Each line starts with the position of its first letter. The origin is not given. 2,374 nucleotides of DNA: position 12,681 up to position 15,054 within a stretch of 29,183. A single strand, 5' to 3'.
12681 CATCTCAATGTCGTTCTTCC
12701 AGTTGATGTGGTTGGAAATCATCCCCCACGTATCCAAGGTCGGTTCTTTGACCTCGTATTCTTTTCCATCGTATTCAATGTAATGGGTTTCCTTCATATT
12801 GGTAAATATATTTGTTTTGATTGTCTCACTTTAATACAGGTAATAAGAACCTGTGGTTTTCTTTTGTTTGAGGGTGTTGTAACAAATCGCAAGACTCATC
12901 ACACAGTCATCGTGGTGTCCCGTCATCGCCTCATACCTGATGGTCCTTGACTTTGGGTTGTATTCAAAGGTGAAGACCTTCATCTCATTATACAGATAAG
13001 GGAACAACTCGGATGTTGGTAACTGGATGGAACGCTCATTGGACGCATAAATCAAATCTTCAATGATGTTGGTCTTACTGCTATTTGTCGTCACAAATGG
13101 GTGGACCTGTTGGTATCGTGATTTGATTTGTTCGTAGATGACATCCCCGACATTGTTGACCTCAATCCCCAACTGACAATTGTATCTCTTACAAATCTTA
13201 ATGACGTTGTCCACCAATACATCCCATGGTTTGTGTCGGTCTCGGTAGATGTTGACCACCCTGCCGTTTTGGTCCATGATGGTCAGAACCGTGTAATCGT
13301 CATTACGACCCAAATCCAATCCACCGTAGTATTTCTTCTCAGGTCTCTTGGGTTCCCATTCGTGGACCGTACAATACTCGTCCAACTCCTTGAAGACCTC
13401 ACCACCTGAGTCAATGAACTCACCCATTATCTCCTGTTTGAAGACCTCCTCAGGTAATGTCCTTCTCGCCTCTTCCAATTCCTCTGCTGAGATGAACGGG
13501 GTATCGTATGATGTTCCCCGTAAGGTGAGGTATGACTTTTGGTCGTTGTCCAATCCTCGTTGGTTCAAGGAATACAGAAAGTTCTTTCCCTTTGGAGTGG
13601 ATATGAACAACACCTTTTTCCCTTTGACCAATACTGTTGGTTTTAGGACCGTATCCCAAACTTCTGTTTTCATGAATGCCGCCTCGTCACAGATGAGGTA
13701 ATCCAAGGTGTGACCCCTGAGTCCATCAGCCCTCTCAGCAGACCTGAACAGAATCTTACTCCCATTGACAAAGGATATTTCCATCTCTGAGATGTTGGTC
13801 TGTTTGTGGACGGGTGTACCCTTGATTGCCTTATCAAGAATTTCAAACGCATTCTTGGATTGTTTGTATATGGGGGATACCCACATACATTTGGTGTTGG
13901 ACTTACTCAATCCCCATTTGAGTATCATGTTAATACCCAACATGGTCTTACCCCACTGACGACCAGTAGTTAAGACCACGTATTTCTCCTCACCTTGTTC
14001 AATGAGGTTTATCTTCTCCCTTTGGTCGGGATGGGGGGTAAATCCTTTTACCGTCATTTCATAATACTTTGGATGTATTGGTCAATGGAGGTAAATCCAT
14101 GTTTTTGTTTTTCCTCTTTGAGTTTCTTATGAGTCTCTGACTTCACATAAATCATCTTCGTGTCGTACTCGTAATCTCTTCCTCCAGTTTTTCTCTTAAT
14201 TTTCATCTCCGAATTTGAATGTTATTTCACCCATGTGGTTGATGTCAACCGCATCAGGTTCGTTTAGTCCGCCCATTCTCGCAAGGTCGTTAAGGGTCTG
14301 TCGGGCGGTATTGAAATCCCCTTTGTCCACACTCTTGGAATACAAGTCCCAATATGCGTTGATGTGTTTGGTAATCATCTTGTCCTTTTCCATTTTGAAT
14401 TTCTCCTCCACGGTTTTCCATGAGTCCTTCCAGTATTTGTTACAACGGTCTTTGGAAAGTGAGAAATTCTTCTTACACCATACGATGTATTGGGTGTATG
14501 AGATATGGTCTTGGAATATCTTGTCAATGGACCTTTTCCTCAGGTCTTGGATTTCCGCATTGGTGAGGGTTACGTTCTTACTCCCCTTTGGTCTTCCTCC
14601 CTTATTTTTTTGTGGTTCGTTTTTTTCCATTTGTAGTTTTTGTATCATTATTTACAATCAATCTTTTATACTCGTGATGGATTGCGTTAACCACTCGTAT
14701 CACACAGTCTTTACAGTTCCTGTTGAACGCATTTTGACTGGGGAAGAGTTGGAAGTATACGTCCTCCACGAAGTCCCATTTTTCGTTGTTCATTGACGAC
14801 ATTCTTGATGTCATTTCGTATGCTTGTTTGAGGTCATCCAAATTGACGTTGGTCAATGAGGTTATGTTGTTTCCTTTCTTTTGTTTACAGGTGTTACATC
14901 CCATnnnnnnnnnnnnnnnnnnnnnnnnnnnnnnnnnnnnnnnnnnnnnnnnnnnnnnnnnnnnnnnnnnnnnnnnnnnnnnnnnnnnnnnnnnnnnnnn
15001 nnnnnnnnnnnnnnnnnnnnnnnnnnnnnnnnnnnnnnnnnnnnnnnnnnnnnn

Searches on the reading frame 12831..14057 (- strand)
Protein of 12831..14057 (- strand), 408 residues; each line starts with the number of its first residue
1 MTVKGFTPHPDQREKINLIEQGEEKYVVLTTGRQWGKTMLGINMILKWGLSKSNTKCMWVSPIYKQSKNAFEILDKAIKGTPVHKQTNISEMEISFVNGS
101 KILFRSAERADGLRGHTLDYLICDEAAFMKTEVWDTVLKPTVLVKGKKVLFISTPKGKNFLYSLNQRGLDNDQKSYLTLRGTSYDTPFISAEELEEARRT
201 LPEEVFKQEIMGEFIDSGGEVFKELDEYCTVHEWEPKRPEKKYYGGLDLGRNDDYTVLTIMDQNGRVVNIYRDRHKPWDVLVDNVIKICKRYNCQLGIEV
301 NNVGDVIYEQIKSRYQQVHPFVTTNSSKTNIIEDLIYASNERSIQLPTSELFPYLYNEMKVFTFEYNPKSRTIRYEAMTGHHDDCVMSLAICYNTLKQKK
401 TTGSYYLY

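Call 8: search_protein_families(library=phrogs, proteins=[window:12831-14057:-], max_evalue=0.001)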
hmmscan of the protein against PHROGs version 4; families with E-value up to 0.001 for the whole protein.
window:12831-14057:- (408 aa): 12 families
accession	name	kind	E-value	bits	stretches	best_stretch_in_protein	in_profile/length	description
phrog_2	-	head and packaging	1e-53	184.3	1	6-399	264-595/807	terminase large subunit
phrog_7579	-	head and packaging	7.3e-24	85.3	1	9-224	4-223/239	terminase large subunit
phrog_38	-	head and packaging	1.3e-19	71.4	1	14-401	296-708/760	terminase large subunit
phrog_675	-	head and packaging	5.6e-15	55.6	1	19-162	54-198/576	terminase large subunit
phrog_9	-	head and packaging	5.8e-11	42.9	1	28-155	227-359/812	terminase large subunit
phrog_979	-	head and packaging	1.2e-09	38.5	1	9-127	155-274/642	terminase large subunit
phrog_5909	-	head and packaging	1.3e-09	38.7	1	191-361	45-235/285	terminase large subunit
phrog_5989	-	head and packaging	4.9e-09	36.8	1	11-137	145-266/347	terminase large subunit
phrog_3717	-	head and packaging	1.2e-05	25.9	1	23-254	22-263/277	terminase large subunit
phrog_27743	-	unknown function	2.5e-05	25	0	354-393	169-208/233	-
phrog_6910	-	unknown function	0.00013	22.7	1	57-131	29-99/125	-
phrog_15503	-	unknown function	0.00027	21.4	1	25-162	86-227/245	-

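Call 50: find_related_loci(query=window:12831-14057:-, collection=viral_contigs, flank=10000)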
Query window:12831-14057:- (408 aa) in viral_contigs; peptide patterns used: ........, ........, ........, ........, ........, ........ (x = any residue, [..] = any of these).
48 stretches matched a pattern; 11 encode a relative of the query (tblastn E <= 1e-3); 11 distinct loci.
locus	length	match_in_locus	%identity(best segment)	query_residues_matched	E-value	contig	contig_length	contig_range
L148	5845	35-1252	58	3-408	2e-170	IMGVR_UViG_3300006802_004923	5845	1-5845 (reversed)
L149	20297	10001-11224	58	1-408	2e-166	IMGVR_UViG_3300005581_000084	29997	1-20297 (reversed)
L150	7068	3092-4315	58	1-408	6e-167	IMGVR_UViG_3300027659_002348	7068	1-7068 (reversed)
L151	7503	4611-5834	58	1-408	1e-166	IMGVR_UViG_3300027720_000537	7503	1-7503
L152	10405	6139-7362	59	1-408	6e-166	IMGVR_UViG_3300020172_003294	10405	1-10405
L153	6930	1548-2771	59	1-408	4e-166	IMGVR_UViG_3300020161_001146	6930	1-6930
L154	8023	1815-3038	55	1-408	3e-159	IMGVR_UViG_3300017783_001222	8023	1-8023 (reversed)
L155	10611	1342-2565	55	1-408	2e-157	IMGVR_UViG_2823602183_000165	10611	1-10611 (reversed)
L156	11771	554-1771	58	3-408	1e-168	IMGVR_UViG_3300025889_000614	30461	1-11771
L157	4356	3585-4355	63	3-259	3e-110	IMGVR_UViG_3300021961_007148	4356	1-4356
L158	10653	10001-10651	63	1-217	9e-91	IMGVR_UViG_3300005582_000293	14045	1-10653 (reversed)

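Call 54: search_dna_similar(query=window:12831-14057:-, collection=phages, mode=protein, max_rows=15)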
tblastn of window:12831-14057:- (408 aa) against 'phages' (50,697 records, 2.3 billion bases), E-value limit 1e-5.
Records with a match: 2350; places in all: 2351; records where one place covers at least 80% of the query: 1087.
Best place of each record, by identity: <60% 2350.
By first word of the organism name: Escherichia 562; Vibrio 488; Salmonella 452; Klebsiella 161; Shigella 67; Mycobacterium 55; Synechococcus 51; Gordonia 46; Microbacterium 38; Enterobacteria 36; and 66 more.
By host as written in the record: - 553; Escherichia coli 241; Salmonella enterica subsp. enterica serovar Enteritidis PT1 60; Klebsiella pneumoniae 58; Salmonella enterica 52; Salmonella sp. 36; Vibrio harveyi BAA-1116 36; Mycobacterium smegmatis mc2 155 32; and 490 more.
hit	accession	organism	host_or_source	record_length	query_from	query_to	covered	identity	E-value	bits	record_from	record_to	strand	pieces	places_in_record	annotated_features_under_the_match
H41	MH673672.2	Thermus phage phiFa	Thermus thermophilus HB27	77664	5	393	95%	30.5%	4e-41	161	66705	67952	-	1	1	terminase large subunit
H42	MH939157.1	Meiothermus phage MMP17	Meiothermus sp.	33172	10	397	95%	29.0%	6e-44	169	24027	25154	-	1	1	terminase, ATPase subunit | hypothetical protein (x2)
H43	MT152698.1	Halorubrum phage Hardycor1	Halorubrum coriense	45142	6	402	97%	28.1%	1e-46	177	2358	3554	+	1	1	terL: large subunit terminase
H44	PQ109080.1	Thermus phage Riverbug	Thermus thermophilus HB8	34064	5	406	99%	27.7%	1e-41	162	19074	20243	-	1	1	TerL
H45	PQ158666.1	Thermus phage P23-45_stolb3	Thermus thermophilus HB8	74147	5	399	97%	26.7%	1e-28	124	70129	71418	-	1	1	TerL protein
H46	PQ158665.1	Thermus phage P23-45_stolb2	Thermus thermophilus HB8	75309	5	399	97%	26.3%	3e-28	123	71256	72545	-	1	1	TerL protein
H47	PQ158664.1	Thermus phage P23-45_stolb1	Thermus thermophilus HB8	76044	5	399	97%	26.3%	3e-28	123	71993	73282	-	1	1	TerL protein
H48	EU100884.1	Thermus phage P74-26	Thermus thermophilus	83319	5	399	97%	26.0%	2e-29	126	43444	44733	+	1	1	phage terminase large subunit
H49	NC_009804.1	Thermus phage P74-26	Thermus thermophilus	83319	5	399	97%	26.0%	2e-29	126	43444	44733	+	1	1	phage terminase large subunit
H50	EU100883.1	Thermus phage P23-45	Thermus thermophilus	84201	5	399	97%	26.0%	3e-29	125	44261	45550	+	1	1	terminase large subunit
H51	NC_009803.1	Thermus phage P23-45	Thermus thermophilus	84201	5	399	97%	26.0%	3e-29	125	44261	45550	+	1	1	terminase large subunit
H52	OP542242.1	Thermus phage P23-45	Thermus thermophilus HB8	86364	5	399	97%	26.0%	3e-29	125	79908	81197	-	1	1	hypothetical protein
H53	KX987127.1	Thermus phage G20c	Thermus thermophilus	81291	5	399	97%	25.8%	1e-28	124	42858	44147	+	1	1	terminase large subunit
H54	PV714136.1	Aeromonas phage TSW001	Aeromonas salmonicida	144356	6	391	95%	26.1%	2e-15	85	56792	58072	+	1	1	terminase-like family protein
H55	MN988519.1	Rhizobium phage RHph_I1_18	Rhizobium phaseoli I1_18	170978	4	391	95%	25.9%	2e-14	81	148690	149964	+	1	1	terminase large subunit protein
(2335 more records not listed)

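Call 60: search_protein_families(library=pfam, proteins=[L149:2723-3256:+, L149:3238-3807:+, L149:3819-4202:+, L149:4135-4473:+, L149:7779-9062:+], max_evalue=0.01)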
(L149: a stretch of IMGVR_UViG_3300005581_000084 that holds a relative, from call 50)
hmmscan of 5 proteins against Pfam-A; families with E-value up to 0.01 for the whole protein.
L149:2723-3256:+ (177 aa): 1 family
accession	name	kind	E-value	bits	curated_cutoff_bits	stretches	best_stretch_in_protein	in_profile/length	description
PF19808.4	DUF6291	-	2.6e-09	37.6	27.2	1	5-71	2-68/79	Family of unknown function (DUF6291)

L149:3238-3807:+ (189 aa): 0 families

L149:3819-4202:+ (127 aa): 0 families

L149:4135-4473:+ (112 aa): 0 families

L149:7779-9062:+ (427 aa): 3 families
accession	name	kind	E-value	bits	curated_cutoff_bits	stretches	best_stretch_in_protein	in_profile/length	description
PF01555.25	N6_N4_Mtase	-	1.9e-26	93.8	26.7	1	183-407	2-219/221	DNA methylase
PF02195.25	ParB_N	-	5.8e-05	23.5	26.3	1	9-97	5-94/95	ParB N-terminal domain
PF14285.11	DUF4367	-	0.002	19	22.1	1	227-330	14-109/110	Domain of unknown function (DUF4367)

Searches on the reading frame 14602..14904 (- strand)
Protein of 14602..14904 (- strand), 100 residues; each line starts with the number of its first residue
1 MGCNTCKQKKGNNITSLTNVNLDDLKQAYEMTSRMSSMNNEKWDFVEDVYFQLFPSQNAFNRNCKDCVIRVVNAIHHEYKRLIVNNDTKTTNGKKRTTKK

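Call 4: search_protein_families(library=pfam, proteins=[window:14602-14904:-], max_evalue=0.1)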
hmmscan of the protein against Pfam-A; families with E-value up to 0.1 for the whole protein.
window:14602-14904:- (100 aa): 1 family
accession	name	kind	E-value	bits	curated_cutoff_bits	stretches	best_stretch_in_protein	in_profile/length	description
PF19181.5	DUF5863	-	0.057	13.7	25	1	17-86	31-103/169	Family of unknown function (DUF5863)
